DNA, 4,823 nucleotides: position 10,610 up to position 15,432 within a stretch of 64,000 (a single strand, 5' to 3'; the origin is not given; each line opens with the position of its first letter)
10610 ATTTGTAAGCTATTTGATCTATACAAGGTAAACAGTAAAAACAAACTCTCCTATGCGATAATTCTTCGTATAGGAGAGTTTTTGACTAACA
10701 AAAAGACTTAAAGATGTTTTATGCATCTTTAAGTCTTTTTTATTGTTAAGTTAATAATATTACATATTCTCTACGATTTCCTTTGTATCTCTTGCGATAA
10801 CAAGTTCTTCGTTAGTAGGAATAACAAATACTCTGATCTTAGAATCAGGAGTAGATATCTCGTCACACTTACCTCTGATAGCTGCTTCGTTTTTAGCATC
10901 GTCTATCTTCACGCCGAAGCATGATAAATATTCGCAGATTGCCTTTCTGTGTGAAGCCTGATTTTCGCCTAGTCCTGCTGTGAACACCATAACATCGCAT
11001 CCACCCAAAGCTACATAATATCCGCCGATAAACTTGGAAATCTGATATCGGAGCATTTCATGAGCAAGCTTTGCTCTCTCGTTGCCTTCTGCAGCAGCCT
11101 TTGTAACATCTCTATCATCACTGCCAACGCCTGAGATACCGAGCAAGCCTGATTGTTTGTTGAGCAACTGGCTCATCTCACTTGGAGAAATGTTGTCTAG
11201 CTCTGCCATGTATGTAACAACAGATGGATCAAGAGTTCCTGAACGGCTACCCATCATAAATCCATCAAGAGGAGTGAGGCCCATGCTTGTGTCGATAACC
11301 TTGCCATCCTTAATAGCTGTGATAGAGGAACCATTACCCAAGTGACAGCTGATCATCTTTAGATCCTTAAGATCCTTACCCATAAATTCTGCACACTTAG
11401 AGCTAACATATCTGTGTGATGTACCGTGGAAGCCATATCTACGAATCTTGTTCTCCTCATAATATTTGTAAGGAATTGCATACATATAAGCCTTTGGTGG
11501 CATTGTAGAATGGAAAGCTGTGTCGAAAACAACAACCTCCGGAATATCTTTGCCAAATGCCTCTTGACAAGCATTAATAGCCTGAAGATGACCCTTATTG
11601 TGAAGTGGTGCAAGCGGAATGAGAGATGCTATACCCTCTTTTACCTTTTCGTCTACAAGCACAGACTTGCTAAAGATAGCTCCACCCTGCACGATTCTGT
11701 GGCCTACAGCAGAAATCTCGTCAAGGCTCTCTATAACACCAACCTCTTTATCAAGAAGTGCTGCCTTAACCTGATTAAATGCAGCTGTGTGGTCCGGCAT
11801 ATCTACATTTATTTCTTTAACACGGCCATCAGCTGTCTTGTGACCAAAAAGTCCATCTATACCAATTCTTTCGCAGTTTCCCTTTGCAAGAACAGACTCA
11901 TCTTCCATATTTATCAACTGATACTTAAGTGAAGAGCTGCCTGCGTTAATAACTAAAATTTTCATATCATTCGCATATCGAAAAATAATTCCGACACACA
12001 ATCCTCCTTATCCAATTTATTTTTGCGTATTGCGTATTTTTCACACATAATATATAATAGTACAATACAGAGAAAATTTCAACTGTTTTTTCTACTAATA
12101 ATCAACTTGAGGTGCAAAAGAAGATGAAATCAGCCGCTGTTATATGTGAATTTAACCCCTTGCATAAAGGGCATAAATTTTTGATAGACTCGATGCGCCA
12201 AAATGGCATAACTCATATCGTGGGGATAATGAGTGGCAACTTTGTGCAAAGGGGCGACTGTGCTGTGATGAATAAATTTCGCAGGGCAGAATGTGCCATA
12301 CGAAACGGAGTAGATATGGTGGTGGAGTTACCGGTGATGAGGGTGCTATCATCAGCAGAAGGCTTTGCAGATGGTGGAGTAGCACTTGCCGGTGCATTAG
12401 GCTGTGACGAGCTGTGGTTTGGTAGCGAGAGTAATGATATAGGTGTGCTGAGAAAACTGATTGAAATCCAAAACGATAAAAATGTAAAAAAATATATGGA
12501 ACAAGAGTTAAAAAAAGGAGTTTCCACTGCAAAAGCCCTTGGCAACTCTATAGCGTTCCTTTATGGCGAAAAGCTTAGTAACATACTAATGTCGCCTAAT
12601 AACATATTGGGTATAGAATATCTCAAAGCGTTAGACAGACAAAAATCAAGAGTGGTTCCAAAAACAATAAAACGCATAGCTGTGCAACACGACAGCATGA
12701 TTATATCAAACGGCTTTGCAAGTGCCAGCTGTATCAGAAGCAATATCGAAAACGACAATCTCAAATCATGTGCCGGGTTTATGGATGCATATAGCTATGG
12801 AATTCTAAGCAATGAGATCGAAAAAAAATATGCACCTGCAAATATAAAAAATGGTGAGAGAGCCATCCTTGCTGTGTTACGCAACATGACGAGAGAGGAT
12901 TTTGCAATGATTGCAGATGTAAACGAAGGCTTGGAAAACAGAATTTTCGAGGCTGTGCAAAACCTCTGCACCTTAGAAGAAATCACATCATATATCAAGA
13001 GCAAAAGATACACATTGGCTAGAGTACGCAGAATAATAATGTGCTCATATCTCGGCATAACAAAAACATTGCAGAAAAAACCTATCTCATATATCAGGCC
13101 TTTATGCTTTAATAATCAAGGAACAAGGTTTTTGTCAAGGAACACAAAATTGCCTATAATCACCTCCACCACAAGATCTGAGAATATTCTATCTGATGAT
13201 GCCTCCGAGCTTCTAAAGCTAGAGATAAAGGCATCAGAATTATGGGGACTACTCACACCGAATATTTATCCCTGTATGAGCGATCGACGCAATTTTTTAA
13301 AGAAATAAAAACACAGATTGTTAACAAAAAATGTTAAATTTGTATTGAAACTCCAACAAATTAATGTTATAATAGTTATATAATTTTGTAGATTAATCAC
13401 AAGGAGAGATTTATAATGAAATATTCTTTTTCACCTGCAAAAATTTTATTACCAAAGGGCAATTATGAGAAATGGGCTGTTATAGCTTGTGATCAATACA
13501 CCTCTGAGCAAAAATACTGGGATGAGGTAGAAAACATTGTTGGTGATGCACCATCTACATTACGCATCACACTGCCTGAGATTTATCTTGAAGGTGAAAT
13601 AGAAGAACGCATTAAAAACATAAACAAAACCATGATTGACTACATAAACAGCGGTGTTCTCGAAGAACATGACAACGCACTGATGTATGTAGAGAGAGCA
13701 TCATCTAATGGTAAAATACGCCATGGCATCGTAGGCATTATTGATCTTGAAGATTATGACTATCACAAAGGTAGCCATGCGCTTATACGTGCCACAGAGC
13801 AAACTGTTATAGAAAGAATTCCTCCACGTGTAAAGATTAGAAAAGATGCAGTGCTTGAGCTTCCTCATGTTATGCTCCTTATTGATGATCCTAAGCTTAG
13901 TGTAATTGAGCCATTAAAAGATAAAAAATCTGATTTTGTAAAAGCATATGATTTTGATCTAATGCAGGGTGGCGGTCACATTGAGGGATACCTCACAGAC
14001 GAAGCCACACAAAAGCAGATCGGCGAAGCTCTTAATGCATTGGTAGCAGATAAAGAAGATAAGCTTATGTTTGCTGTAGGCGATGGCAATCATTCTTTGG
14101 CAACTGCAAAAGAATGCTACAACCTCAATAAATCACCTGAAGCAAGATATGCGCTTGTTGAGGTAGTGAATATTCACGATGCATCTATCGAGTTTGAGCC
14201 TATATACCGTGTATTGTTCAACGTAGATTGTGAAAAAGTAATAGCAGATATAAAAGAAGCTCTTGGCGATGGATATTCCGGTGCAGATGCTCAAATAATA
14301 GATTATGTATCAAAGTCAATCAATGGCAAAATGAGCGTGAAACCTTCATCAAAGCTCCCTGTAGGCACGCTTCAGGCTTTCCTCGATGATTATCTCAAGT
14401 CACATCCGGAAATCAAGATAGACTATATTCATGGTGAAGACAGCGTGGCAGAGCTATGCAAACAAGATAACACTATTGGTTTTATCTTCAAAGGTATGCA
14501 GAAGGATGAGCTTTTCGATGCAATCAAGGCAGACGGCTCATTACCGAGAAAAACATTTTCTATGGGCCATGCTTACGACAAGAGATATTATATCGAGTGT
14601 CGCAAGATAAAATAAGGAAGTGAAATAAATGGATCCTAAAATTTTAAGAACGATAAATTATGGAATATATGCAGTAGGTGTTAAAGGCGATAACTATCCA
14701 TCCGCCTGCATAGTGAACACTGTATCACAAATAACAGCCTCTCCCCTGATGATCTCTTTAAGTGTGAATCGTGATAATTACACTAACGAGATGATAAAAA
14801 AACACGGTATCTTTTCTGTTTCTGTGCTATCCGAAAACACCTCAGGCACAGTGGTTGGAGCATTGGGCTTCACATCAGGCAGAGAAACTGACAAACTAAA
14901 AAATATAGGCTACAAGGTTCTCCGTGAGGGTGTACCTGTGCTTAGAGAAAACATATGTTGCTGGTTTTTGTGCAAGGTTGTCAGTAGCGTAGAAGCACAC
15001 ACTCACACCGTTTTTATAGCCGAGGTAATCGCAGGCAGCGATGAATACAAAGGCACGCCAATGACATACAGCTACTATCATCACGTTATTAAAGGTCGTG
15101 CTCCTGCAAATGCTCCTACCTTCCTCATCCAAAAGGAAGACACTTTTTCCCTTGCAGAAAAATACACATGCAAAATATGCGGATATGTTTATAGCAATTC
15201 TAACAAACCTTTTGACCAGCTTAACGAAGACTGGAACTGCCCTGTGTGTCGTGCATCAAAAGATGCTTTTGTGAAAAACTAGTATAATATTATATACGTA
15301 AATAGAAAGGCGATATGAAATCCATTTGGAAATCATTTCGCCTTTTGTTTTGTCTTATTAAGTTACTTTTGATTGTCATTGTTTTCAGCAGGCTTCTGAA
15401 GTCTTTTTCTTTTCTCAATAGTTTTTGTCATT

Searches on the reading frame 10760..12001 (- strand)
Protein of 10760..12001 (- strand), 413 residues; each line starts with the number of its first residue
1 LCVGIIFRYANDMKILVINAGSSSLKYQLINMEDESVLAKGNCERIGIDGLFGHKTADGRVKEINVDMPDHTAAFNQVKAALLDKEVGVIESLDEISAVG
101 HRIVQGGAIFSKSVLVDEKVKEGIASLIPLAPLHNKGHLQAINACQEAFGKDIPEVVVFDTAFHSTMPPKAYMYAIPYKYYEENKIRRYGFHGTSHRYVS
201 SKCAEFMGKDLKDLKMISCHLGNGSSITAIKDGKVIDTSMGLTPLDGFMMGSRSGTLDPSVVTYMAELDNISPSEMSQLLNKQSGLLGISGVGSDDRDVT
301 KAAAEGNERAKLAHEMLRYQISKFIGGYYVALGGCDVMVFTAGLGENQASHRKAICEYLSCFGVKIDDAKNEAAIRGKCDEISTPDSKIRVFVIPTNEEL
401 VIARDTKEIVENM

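Call 65: search_protein_families(library=pfam, proteins=[window:10760-12001:-], max_evalue=0.00001)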
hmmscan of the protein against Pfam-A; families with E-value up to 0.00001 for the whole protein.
window:10760-12001:- (413 aa): 1 family
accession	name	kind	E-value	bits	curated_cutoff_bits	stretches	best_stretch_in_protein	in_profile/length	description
PF00871.23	Acetate_kinase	-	4.5e-144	480.4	22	1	14-404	1-392/392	Acetokinase family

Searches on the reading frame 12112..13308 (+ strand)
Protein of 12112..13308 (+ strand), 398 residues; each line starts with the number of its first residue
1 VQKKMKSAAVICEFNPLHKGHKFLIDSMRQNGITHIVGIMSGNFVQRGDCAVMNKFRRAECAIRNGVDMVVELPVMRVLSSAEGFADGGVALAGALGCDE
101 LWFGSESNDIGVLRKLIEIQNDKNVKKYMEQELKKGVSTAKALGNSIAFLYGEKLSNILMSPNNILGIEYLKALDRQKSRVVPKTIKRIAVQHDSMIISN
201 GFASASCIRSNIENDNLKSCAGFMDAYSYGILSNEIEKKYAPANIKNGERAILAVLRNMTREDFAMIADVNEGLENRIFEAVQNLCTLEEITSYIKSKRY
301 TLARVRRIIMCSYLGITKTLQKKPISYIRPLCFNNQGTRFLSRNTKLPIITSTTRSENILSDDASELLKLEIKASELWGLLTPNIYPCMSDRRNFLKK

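Call 65: search_protein_families(library=pfam, proteins=[window:12112-13308:+], max_evalue=0.00001)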
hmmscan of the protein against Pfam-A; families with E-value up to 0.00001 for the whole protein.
window:12112-13308:+ (398 aa): 1 family
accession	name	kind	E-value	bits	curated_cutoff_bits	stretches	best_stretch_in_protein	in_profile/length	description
PF05636.17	HIGH_NTase1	-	9.9e-106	354.8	27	1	5-383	1-391/402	HIGH Nucleotidyl Transferase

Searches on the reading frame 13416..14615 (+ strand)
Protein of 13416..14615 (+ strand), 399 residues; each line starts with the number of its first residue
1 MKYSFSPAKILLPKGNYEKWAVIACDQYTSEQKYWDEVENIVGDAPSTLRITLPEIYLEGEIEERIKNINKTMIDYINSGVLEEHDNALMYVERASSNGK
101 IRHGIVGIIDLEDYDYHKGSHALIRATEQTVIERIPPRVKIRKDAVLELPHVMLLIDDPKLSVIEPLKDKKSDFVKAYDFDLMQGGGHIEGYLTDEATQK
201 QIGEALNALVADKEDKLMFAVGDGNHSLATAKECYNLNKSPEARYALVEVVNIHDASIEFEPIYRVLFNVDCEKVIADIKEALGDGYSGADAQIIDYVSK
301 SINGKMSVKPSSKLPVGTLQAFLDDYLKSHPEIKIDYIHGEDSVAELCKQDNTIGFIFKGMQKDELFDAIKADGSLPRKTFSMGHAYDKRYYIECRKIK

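Call 65: search_protein_families(library=pfam, proteins=[window:13416-14615:+], max_evalue=0.00001)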
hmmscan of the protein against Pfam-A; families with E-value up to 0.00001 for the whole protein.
window:13416-14615:+ (399 aa): 1 family
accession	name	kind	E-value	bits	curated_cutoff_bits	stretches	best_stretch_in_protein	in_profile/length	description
PF06245.16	DUF1015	-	5.7e-56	190.2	25.8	1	15-285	12-284/325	Protein of unknown function (DUF1015)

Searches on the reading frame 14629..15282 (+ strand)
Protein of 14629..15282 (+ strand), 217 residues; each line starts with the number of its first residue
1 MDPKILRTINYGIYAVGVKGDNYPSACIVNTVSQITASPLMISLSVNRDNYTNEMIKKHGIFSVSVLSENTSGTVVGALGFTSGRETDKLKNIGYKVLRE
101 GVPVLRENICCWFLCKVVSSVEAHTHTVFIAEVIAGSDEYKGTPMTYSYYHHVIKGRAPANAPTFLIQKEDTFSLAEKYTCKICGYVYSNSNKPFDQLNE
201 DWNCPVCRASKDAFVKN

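Call 65: search_protein_families(library=pfam, proteins=[window:14629-15282:+], max_evalue=0.00001)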
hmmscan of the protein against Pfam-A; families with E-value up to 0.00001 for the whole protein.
window:14629-15282:+ (217 aa): 2 families
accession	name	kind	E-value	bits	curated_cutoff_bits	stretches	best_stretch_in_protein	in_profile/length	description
PF01613.24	Flavin_Reduct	-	3.4e-26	92.6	27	1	7-148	2-145/153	Flavin reductase like domain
PF00301.25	Rubredoxin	-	4.6e-07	30.2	23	0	178-214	1-47/47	Rubredoxin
